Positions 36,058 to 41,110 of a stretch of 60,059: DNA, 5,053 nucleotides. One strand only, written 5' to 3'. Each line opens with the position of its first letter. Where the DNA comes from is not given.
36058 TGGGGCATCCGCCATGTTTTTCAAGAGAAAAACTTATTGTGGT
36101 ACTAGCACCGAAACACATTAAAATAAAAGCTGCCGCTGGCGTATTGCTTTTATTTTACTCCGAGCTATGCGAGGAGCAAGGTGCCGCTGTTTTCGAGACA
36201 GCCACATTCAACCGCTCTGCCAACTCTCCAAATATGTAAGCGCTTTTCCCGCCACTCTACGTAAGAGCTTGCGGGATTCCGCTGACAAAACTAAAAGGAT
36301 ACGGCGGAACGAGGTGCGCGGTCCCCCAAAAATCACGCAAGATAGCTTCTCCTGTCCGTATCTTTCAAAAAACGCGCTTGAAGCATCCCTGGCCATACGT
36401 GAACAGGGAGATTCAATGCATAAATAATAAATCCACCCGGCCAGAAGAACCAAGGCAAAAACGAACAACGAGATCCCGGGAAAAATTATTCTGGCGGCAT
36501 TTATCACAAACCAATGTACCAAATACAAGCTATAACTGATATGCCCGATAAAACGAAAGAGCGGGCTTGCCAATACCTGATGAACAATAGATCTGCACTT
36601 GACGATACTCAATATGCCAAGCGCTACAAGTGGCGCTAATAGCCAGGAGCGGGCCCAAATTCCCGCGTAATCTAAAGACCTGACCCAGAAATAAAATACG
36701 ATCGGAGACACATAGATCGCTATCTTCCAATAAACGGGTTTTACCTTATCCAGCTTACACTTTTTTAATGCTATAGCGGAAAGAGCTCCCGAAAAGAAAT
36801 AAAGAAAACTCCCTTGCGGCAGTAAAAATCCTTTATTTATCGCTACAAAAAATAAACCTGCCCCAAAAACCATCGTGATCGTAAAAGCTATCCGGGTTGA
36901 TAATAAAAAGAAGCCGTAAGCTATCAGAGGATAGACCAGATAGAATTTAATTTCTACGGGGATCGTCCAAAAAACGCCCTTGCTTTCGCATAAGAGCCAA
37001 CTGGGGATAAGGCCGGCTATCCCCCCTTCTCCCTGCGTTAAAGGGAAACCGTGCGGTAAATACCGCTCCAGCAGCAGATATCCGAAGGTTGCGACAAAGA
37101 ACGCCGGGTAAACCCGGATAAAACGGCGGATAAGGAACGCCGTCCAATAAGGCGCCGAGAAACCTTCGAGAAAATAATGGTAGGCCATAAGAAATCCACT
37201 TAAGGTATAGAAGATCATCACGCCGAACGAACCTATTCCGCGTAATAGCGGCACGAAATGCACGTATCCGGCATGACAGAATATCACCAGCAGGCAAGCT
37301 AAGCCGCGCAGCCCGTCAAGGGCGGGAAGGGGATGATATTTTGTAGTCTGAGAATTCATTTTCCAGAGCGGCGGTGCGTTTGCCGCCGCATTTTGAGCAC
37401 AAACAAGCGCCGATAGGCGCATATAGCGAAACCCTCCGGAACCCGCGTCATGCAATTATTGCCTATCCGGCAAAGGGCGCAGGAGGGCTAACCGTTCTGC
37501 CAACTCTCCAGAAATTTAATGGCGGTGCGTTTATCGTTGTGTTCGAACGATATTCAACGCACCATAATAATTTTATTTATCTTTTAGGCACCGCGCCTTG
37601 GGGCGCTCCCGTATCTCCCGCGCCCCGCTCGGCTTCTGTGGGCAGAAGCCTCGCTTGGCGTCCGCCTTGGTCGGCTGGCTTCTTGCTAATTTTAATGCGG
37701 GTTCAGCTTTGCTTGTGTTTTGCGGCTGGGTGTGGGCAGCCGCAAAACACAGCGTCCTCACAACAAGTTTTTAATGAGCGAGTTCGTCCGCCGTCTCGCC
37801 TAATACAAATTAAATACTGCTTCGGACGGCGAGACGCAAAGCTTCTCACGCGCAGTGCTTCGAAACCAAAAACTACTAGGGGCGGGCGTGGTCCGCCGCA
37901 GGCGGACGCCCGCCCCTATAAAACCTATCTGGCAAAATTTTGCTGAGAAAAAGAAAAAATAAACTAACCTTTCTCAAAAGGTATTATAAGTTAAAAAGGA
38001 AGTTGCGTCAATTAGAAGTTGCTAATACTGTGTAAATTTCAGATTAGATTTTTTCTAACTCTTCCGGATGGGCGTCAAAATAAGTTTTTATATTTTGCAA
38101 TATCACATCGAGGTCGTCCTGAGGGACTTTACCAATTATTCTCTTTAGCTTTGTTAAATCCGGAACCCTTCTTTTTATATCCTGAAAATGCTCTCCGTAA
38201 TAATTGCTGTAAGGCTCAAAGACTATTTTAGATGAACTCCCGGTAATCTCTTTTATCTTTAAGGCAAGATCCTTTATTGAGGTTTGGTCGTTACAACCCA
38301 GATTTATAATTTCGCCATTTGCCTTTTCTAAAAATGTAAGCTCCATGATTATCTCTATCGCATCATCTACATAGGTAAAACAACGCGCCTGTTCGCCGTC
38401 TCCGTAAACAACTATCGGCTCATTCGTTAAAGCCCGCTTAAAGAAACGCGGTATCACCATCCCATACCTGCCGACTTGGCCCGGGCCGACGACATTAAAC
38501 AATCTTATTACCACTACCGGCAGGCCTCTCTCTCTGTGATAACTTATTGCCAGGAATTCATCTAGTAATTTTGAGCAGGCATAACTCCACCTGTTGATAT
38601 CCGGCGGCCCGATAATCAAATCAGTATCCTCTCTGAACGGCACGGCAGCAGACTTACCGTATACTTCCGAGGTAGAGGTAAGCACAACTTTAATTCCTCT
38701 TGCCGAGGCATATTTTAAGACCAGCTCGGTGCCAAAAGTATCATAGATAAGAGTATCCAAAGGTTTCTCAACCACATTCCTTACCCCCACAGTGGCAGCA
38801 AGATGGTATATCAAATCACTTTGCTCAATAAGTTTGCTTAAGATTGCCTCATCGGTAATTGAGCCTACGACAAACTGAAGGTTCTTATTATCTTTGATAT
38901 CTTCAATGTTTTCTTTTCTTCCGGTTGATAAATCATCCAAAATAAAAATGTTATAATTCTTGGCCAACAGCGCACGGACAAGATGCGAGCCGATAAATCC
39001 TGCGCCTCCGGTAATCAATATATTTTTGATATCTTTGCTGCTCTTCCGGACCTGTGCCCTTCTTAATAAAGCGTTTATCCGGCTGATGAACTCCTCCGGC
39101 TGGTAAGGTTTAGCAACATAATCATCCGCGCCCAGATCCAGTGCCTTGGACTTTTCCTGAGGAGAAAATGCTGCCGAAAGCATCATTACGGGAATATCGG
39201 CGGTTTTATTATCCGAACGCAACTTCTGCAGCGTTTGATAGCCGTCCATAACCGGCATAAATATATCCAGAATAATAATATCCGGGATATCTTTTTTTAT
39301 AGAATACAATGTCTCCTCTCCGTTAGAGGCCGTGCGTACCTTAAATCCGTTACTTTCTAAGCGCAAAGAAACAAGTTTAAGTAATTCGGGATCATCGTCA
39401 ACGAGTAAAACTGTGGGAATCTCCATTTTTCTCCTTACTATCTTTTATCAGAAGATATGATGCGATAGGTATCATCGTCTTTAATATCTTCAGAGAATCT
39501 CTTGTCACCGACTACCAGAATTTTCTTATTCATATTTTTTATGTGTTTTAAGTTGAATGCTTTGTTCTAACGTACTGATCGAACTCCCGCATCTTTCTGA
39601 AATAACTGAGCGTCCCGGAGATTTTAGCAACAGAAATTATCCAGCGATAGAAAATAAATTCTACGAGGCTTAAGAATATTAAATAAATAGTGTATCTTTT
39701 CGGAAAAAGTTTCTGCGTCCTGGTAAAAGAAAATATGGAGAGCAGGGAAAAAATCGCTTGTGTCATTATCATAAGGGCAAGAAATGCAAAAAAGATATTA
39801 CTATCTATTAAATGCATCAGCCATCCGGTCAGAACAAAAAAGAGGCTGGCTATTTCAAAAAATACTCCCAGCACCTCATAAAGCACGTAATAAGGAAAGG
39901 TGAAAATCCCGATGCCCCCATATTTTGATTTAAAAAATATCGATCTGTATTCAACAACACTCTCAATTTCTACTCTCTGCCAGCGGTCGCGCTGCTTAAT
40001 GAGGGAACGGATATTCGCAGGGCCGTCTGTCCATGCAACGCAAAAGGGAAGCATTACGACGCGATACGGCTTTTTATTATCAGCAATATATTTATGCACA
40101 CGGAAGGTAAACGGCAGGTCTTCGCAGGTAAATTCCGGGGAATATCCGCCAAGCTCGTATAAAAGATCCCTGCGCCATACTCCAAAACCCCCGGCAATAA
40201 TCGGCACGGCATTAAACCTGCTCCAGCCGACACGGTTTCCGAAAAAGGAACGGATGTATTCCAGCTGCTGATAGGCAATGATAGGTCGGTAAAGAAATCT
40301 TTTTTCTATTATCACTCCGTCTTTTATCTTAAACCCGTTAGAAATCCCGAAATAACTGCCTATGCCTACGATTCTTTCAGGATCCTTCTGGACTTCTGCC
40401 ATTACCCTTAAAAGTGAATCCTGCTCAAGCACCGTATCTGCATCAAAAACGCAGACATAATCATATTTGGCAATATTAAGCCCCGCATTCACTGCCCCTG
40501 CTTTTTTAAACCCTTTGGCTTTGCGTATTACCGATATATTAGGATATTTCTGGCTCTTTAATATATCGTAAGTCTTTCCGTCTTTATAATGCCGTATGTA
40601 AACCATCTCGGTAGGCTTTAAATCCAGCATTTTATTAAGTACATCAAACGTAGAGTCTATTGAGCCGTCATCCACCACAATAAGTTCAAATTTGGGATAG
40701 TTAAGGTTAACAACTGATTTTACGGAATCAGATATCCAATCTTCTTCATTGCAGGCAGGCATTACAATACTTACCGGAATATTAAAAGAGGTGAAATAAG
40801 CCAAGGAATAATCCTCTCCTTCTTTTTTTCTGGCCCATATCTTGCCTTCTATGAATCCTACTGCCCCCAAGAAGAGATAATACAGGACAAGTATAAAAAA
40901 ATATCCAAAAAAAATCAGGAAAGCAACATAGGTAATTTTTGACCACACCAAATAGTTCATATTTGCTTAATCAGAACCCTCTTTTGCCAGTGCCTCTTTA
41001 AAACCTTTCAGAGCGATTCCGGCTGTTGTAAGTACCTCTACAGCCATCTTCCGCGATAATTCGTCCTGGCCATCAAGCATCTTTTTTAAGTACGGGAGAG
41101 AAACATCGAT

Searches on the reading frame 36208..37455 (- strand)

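Call 74: search_protein_families(library=pfam, proteins=[window:36208-37455:-], max_evalue=0.0001)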
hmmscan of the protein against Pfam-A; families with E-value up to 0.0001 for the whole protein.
window:36208-37455:- (415 aa): 1 family
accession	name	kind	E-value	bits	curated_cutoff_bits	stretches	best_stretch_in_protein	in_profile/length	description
PF01757.29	Acyl_transf_3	-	8.1e-27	94.6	31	1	44-339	2-314/326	Acyltransferase domain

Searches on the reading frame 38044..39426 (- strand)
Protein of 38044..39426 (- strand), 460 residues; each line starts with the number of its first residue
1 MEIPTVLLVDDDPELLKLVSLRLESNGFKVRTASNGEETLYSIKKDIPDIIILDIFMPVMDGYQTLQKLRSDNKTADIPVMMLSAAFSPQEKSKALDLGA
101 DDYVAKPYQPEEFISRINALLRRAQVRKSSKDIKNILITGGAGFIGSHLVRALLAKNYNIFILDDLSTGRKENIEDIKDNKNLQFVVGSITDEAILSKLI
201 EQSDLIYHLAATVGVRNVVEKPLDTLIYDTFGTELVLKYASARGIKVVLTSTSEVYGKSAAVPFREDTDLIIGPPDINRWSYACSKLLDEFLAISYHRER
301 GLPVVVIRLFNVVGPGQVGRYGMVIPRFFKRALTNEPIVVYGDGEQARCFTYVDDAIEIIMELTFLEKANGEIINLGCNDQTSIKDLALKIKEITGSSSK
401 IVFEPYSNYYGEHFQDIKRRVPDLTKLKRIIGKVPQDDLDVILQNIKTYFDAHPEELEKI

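Call 74: search_protein_families(library=pfam, proteins=[window:38044-39426:-], max_evalue=0.0001)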
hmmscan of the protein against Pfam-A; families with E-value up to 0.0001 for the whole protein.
window:38044-39426:- (460 aa): 10 families
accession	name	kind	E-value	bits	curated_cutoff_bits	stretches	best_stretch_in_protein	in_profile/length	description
PF01370.27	Epimerase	-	8.1e-53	179.7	20.9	1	136-377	1-240/240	NAD dependent epimerase/dehydratase family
PF16363.11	GDP_Man_Dehyd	-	5.8e-51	174.3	27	1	137-439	1-325/332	GDP-mannose 4,6 dehydratase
PF00072.30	Response_reg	-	1e-28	100.2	30.2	1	6-117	1-110/111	Response regulator receiver domain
PF02719.21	Polysacc_synt_2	-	6.3e-20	72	20.2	2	136-252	1-128/293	Polysaccharide biosynthesis protein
PF01073.25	3Beta_HSD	-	8.2e-14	51.7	22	1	137-265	1-130/280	3-beta hydroxysteroid dehydrogenase/isomerase family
PF07993.18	NAD_binding_4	-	2.8e-13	50.1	20.1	1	138-319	1-214/258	Male sterility protein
PF04321.23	RmlD_sub_bind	-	1.1e-09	38.3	27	1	135-399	2-235/287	RmlD substrate binding domain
PF05368.20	NmrA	-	1.4e-08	35.1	27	1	134-211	3-78/298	NmrA-like family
PF13460.12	NAD_binding_10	-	5.2e-07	30.1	27.2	1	140-266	1-111/184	NAD(P)H-binding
PF00106.31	adh_short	-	3.3e-05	23.9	26.6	0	134-203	1-71/195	short chain dehydrogenase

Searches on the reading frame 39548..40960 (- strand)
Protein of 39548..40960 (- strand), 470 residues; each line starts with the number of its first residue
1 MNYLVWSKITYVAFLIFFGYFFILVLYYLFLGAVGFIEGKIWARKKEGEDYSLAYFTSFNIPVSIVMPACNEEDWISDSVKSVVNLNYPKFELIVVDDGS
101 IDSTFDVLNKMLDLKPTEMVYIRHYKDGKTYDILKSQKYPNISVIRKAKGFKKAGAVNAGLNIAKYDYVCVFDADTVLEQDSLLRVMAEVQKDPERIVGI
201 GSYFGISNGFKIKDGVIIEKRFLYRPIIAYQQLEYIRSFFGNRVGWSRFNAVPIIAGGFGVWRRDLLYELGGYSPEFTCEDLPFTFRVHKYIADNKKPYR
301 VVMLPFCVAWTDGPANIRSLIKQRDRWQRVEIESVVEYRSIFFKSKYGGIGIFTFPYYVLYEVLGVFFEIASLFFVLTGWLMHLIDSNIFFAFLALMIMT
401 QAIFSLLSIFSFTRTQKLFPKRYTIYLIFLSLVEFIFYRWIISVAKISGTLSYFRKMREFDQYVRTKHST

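Call 74: search_protein_families(library=pfam, proteins=[window:39548-40960:-], max_evalue=0.0001)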
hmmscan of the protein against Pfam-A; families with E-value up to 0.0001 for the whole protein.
window:39548-40960:- (470 aa): 6 families
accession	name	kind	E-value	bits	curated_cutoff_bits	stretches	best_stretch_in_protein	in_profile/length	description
PF00535.33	Glycos_transf_2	-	7.8e-29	101.2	23.3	1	64-229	1-132/168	Glycosyl transferase family 2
PF13641.12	Glyco_tranf_2_3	-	6.4e-15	56.2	27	1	117-329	31-229/230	Glycosyltransferase like family 2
PF13632.12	Glyco_trans_2_3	-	5.8e-09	36.5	27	1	168-405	1-184/198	Glycosyl transferase family group 2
PF10111.15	Glyco_tranf_2_2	-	4e-08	33.5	27.3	0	65-292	4-203/276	Glycosyltransferase like family 2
PF03142.21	Chitin_synth_2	-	1e-07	31.4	27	0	159-208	195-243/527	Chitin synthase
PF13506.12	Glyco_transf_21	-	4e-05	23.6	21.7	0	153-192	18-57/174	Glycosyl transferase family 21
